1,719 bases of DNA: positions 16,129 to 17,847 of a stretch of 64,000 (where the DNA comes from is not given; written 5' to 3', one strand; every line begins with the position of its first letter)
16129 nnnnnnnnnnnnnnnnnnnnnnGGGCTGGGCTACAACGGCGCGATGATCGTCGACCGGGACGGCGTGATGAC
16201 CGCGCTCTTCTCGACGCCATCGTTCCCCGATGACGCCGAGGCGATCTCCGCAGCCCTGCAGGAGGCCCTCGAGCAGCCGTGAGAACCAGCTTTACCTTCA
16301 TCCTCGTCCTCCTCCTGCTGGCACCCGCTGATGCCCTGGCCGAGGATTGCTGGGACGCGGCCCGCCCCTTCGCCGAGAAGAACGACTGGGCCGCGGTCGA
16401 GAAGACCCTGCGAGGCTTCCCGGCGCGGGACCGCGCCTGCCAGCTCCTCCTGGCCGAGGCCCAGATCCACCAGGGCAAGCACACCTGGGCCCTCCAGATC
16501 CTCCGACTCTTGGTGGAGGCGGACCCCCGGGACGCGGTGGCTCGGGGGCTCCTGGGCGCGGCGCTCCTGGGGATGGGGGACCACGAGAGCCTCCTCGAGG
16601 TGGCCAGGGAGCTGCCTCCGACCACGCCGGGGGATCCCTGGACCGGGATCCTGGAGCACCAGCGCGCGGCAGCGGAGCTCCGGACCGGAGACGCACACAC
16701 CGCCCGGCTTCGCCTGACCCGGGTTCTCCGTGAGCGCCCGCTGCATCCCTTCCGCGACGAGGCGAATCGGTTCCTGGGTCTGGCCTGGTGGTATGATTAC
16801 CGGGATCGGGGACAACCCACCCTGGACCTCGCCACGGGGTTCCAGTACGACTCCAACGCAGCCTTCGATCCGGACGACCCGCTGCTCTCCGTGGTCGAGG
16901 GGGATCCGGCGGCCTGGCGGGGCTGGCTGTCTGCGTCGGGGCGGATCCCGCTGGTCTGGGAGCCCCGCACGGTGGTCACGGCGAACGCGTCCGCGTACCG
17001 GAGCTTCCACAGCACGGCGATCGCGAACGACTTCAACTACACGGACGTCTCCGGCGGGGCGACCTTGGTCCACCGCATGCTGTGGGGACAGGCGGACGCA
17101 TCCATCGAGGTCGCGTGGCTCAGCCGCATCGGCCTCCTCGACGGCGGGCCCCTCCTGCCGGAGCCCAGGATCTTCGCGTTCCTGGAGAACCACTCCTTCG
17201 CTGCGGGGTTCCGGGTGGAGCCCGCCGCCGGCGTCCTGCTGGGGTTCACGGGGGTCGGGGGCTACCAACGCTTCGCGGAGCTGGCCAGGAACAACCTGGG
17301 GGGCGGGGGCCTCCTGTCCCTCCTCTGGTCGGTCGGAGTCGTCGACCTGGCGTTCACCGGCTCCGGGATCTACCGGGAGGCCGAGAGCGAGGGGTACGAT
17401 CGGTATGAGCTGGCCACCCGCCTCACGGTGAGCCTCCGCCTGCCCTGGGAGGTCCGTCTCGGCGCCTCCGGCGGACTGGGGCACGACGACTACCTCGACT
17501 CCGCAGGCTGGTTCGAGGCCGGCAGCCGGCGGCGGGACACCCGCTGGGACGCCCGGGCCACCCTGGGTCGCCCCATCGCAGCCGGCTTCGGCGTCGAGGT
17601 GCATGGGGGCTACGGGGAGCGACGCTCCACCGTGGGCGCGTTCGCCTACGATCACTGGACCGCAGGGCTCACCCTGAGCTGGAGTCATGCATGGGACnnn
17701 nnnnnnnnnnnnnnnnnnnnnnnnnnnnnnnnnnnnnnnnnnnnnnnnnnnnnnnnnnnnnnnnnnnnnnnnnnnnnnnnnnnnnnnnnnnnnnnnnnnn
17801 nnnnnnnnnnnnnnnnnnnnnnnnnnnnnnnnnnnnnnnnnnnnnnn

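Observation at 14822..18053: Putative envelope selenoredox operon: Sec-redoxin exported protein, then a TPR/beta-barrel outer-membrane-like protein, then a small lipoprotein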

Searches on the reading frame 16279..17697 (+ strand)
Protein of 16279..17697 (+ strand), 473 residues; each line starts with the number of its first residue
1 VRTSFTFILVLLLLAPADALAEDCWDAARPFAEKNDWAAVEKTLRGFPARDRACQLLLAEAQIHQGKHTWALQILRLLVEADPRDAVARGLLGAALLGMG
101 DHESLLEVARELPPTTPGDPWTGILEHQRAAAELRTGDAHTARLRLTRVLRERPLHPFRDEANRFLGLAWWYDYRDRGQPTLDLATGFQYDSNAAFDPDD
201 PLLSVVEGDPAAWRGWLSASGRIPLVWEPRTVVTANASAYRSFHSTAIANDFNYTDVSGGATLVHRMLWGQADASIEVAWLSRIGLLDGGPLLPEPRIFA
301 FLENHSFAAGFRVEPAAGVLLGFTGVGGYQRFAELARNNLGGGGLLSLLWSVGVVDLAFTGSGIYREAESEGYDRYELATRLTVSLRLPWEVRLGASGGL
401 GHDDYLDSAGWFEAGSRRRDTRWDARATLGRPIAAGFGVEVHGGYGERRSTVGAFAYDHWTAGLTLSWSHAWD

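Call 5: search_protein_families(library=pfam, max_evalue=1, proteins=[window:16279-17697:+])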
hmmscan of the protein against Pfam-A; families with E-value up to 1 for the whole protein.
window:16279-17697:+ (473 aa): 8 families
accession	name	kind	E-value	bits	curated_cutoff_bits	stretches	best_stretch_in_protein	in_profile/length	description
PF14559.12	TPR_19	-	2.1e-05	25.2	25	2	41-93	15-66/68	Tetratricopeptide repeat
PF13432.12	TPR_16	-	0.0012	19.7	32.7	1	39-86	19-65/65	Tetratricopeptide repeat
PF14863.12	Alkyl_sulf_dimr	-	0.0027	18.5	26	1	59-103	76-120/139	Alkyl sulfatase dimerisation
PF13428.12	TPR_14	-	0.0097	17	23.5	1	53-94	2-43/44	Tetratricopeptide repeat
PF09613.16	HrpB1_HrpK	-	0.079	13.1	29.3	1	30-102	23-95/126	Bacterial type III secretion protein (HrpB1_HrpK)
PF13431.12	TPR_17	-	0.09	13.5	24.4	0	79-103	6-30/34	Tetratricopeptide repeat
PF13174.12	TPR_6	-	0.22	12.7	26.3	0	54-83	2-31/33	Tetratricopeptide repeat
PF13424.12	TPR_12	-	0.9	10.2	30.1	0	71-103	29-62/77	Tetratricopeptide repeat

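Call 11: find_encoding_contigs(protein=window:16279-17697:+, flank=10000, max_places=6)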
Protein window:16279-17697:+ (473 aa): no gene with exactly this product is on record in the collection.

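Call 13: find_homologous_proteins(query=window:16279-17697:+, max_evalue=0.001)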
Query window:16279-17697:+ (473 aa): 9 proteins with E <= 0.001 among 8000 candidates.
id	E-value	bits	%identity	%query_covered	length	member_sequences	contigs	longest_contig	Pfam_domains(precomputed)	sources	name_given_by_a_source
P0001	0.0e+0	1080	100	100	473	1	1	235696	PF14559.13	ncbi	ncbi:MAG: hypothetical protein ABIK09_02645 [Pseudomonadota bacterium]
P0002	2.1e-270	916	85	96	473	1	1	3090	-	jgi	-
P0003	4.7e-241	819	76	100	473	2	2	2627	PF14559.13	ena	-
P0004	5.1e-220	750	70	97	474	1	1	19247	-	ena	-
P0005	8.3e-216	736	69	100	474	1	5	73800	-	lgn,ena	-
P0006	1.1e-213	729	68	99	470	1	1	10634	-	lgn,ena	-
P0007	1.2e-212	725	69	99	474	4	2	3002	-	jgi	jgi:Flp pilus assembly protein TadD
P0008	8.7e-205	699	80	79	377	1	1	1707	-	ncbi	-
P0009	2.8e-185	635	63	97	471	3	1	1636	-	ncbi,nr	ncbi:MAG: hypothetical protein FJ098_16595 [Deltaproteobacteria bacterium]|nr:hypothetical protein [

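Call 15: find_encoding_contigs(protein=P0005, flank=10000, max_places=5)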
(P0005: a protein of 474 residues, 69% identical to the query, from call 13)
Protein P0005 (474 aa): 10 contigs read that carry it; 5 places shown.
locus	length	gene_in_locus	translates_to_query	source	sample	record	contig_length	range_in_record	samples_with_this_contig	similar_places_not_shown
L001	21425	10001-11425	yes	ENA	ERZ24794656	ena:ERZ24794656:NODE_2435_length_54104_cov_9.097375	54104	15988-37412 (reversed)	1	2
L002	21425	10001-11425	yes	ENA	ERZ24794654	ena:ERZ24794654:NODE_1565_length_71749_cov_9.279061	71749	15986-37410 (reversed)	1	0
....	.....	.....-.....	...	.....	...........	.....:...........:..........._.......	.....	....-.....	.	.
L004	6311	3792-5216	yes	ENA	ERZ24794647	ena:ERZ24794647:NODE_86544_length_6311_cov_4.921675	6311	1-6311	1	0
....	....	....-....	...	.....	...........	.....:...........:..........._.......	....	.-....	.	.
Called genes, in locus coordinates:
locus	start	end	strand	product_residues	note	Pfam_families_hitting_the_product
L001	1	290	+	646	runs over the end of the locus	PF00069:Pkinase, PF07714:PK_Tyr_Ser-Thr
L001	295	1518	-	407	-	PF08308:PEGA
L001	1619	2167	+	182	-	PF13474:SnoaL_3 (weak), PF14534:DUF4440 (weak)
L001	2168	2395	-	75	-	PF01106:NifU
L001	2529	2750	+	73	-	-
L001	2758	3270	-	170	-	-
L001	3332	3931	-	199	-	PF04542:Sigma70_r2, PF08281:Sigma70_r4_2, PF04545:Sigma70_r4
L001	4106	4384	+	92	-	-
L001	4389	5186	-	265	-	PF00702:Hydrolase, PF13344:Hydrolase_6, PF13242:Hydrolase_like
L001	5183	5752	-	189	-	PF25087:GMPPB_C (faint), PF25084:LbH_EIF2B (weak), PF14602:Hexapep_2, PF00132:Hexapep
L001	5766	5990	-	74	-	PF02915:Rubrerythrin (weak)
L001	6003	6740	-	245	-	PF00173:Cyt-b5 (weak), PF09990:DUF2231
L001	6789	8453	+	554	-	PF03320:FBPase_glpX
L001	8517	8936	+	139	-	PF23416:DUF7107 (faint)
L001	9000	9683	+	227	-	-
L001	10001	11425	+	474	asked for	-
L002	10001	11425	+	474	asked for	-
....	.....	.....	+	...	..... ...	-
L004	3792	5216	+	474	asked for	-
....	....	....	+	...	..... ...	-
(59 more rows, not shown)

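Call 16: find_encoding_contigs(protein=P0004, flank=10000, max_places=3)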
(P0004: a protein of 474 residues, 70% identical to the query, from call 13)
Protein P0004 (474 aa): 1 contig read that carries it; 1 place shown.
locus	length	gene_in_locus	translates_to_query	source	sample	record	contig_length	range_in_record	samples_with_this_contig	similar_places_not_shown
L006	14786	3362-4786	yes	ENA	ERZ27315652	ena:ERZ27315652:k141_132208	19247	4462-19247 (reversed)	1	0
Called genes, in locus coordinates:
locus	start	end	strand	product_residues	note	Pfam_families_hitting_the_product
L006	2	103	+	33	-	?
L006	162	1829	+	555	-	PF03320:FBPase_glpX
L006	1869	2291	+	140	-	PF23416:DUF7107 (faint)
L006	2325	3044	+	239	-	-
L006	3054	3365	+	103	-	-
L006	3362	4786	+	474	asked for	-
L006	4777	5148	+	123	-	-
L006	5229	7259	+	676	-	PF00456:Transketolase_N, PF02779:Transket_pyr, PF22613:Transketolase_C_1, PF02780:Transketolase_C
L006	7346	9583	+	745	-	PF00512:HisKA, PF02518:HATPase_c, PF00072:Response_reg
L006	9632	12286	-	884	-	PF00884:Sulfatase, PF16347:SGSH_C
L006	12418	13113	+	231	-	PF14771:DUF4476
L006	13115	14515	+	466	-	PF01979:Amidohydro_1, PF07969:Amidohydro_3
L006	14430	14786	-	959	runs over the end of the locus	PF09992:NAGPA, PF01839:FG-GAP (faint), PF13517:FG-GAP_3 (weak)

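Call 17: find_encoding_contigs(protein=P0006, flank=10000, max_places=3)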
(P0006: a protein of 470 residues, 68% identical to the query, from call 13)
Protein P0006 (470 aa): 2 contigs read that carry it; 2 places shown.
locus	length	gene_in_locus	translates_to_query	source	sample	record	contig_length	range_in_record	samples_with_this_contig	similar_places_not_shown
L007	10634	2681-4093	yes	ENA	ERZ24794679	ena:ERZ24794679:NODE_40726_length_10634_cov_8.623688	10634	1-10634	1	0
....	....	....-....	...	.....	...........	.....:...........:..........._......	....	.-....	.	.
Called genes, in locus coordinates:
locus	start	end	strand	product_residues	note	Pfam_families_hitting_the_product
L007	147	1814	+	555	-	PF03320:FBPase_glpX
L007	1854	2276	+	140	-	PF23416:DUF7107 (faint)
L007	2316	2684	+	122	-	-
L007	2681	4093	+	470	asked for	-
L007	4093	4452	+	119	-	-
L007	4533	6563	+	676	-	PF00456:Transketolase_N, PF02779:Transket_pyr, PF02780:Transketolase_C, PF22613:Transketolase_C_1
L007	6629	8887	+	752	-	PF00512:HisKA, PF02518:HATPase_c, PF00072:Response_reg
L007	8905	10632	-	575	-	?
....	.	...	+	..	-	?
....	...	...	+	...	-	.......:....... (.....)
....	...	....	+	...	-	-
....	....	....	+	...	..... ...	-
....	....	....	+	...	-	-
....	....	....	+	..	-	?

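Call 22: search_protein_families(library=ncbifam, max_evalue=10, proteins=[window:16279-17697:+])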
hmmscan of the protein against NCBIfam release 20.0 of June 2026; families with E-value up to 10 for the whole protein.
window:16279-17697:+ (473 aa): 4 families
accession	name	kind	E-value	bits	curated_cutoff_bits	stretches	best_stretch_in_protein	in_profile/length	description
TIGR02917.1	PEP_TPR_lipo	equivalog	1.8e-05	22.9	312.2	1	40-147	318-421/899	XrtA/PEP-CTERM system TPR-repeat protein PrsT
NF052415.1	T3SS_chap_SctY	equivalog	0.0002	21.8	70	1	56-150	10-104/106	type III secretion apparatus assembly chaperone SctY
NF008520.0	PRK11447.1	equivalog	0.15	9.7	858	1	60-139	277-360/1157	cellulose synthase complex outer membrane protein BcsC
NF040959.1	MamA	equivalog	0.17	11.3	200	1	60-112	45-97/204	magnetosome protein MamA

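Call 28: search_protein_families(library=pfam, max_evalue=10, alignment_id=A1)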
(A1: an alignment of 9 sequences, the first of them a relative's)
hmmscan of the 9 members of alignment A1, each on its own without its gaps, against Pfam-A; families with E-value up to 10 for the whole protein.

A. member 1, P0001 (473 aa): 8 families
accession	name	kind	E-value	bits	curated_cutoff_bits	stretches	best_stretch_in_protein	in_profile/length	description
PF14559.12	TPR_19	-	2.1e-05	25.2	25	2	41-93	15-66/68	Tetratricopeptide repeat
PF13432.12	TPR_16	-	0.0012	19.7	32.7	3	39-86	19-65/65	Tetratricopeptide repeat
PF14863.12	Alkyl_sulf_dimr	-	0.0027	18.5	26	1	59-103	76-120/139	Alkyl sulfatase dimerisation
PF13428.12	TPR_14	-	0.0097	17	23.5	1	53-94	2-43/44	Tetratricopeptide repeat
PF09613.16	HrpB1_HrpK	-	0.079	13.1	29.3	1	30-102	23-95/126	Bacterial type III secretion protein (HrpB1_HrpK)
PF13431.12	TPR_17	-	0.09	13.5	24.4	1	79-103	6-30/34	Tetratricopeptide repeat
PF13174.12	TPR_6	-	0.22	12.7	26.3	1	54-83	2-31/33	Tetratricopeptide repeat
PF13424.12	TPR_12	-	0.9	10.2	30.1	0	71-103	29-62/77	Tetratricopeptide repeat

B. families by the number of members that match (of 9 scanned): 13 families
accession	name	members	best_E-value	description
PF14559.12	TPR_19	8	1.4e-05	Tetratricopeptide repeat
PF13432.12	TPR_16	8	0.00057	Tetratricopeptide repeat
PF13428.12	TPR_14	8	0.0019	Tetratricopeptide repeat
PF14863.12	Alkyl_sulf_dimr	8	0.0027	Alkyl sulfatase dimerisation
PF12895.13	ANAPC3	3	0.026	Anaphase-promoting complex, cyclosome, subunit 3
PF14561.12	TPR_20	3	0.072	Tetratricopeptide repeat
PF13424.12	TPR_12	3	0.39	Tetratricopeptide repeat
PF09613.16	HrpB1_HrpK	2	0.061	Bacterial type III secretion protein (HrpB1_HrpK)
PF11374.13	DUF3176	2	0.15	Protein of unknown function (DUF3176)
PF09477.16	Type_III_YscG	1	0.015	Bacterial type III secretion system chaperone protein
PF25063.1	ARM_TT21_C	1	0.042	Tetratricopeptide repeat protein 21 C-terminal ARM domain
PF13431.12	TPR_17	1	0.09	Tetratricopeptide repeat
PF13174.12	TPR_6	1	0.22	Tetratricopeptide repeat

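Call 29: predict_structure(alignment_id=A1)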
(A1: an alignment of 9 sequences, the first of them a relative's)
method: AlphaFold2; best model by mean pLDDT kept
length: 473 residues; sequences in the alignment: 9
mean_pLDDT: 81.5   pTM: 0.73
mean pLDDT of the five models: 81.5, 79.3, 76.4, 72.9, 68.1
residues with pLDDT >= 90: 201; 70-90: 176; 50-70: 57; < 50: 39
segments of 3 or more residues with pLDDT < 50: 1-20, 196-198, 200-209, 409-411
pLDDT, mean of each block of 10 residues (from residue 1): 42 41 82 92 88 91 94 94 90 92 91 79 90 92 93 89 92 84 92 57 42 86 91 94 71 86 92 91 80 58 73 75 79 62 86 88 81 82 91 93 74 64 93 80 90 75 93 85
secondary structure, 60 per line:
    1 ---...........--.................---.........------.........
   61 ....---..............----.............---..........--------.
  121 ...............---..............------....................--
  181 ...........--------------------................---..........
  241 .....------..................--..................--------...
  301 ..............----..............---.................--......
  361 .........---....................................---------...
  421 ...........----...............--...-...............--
elements in order: H4-14 H17-33 H37-45 H52-64 H68-81 H86-98 H102-111 H120-135 H139-152 H159-178 E181-191 E212-227 E231-245 E252-269 E272-289 E298-314 E319-332 E336-352 E355-369 E373-388 E392-408 E418-431 E436-450 E457-471

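Call 32: fold_search(model_id=the predicted structure, library=pdb)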
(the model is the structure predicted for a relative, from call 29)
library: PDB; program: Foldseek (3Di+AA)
matches with E <= 10: 1628; with E <= 0.001: 425
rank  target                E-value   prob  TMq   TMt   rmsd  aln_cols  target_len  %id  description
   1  9b8a                  1.0e-13  1.00  0.36  0.32  15.2       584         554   12  Cryo-EM structure of E. coli cellulose synthase subunit C (released 2025-02-19)
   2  9b8h_A                4.5e-13  1.00  0.35  0.30  15.5       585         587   12  Cryo-EM structure of E. coli cellulose synthase subunit C with cellotetraose (released 2025-02-19)
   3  4d5b_A                4.4e-11  1.00  0.44  0.62   5.7       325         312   10  Crystal structure of CymA from Klebsiella oxytoca (released 2015-06-03)
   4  4d51                  5.6e-11  1.00  0.45  0.63   5.1       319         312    9  Crystal structure of CymA from Klebsiella oxytoca (released 2015-06-03)
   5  4v3g_A                7.6e-11  1.00  0.44  0.59   5.1       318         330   10  Crystal structure of CymA from Klebsiella oxytoca (released 2015-06-03)
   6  4d5b_B                9.8e-11  1.00  0.45  0.64   5.0       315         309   10  Crystal structure of CymA from Klebsiella oxytoca (released 2015-06-03)
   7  4v3h_A                9.8e-11  1.00  0.42  0.59   5.5       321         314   10  Crystal structure of CymA from Klebsiella oxytoca (released 2015-06-03)
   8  4d5d_A                1.0e-10  1.00  0.45  0.63   5.0       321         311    9  Crystal structure of CymA from Klebsiella oxytoca (released 2015-06-03)
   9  4v3h_B                1.7e-10  1.00  0.43  0.61   5.5       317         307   10  Crystal structure of CymA from Klebsiella oxytoca (released 2015-06-03)
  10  4v3g_B                3.2e-10  1.00  0.45  0.62   5.1       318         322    9  Crystal structure of CymA from Klebsiella oxytoca (released 2015-06-03)
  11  3sy9_D                3.0e-09  1.00  0.24  0.29  17.4       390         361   10  Crystal structure of Pseudomonas aeruginosa OccD2 (OpdC) (released 2012-02-08)
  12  6tzk                  3.1e-09  1.00  0.33  0.34  13.4       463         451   10  Bacterial cellulose synthase outermembrane channel BcsC with terminal TPR repeat (released 2019-10-23)
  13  3kvn_A                3.6e-09  1.00  0.28  0.23  31.2       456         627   12  Crystal structure of the full-length autotransporter EstA from Pseudomonas aeruginosa (released 2010-01-26)
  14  3sy9_C                6.2e-09  1.00  0.31  0.37  12.3       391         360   10  Crystal structure of Pseudomonas aeruginosa OccD2 (OpdC) (released 2012-02-08)
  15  3kvn_X                9.6e-09  1.00  0.28  0.22  29.4       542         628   12  Crystal structure of the full-length autotransporter EstA from Pseudomonas aeruginosa (released 2010-01-26)
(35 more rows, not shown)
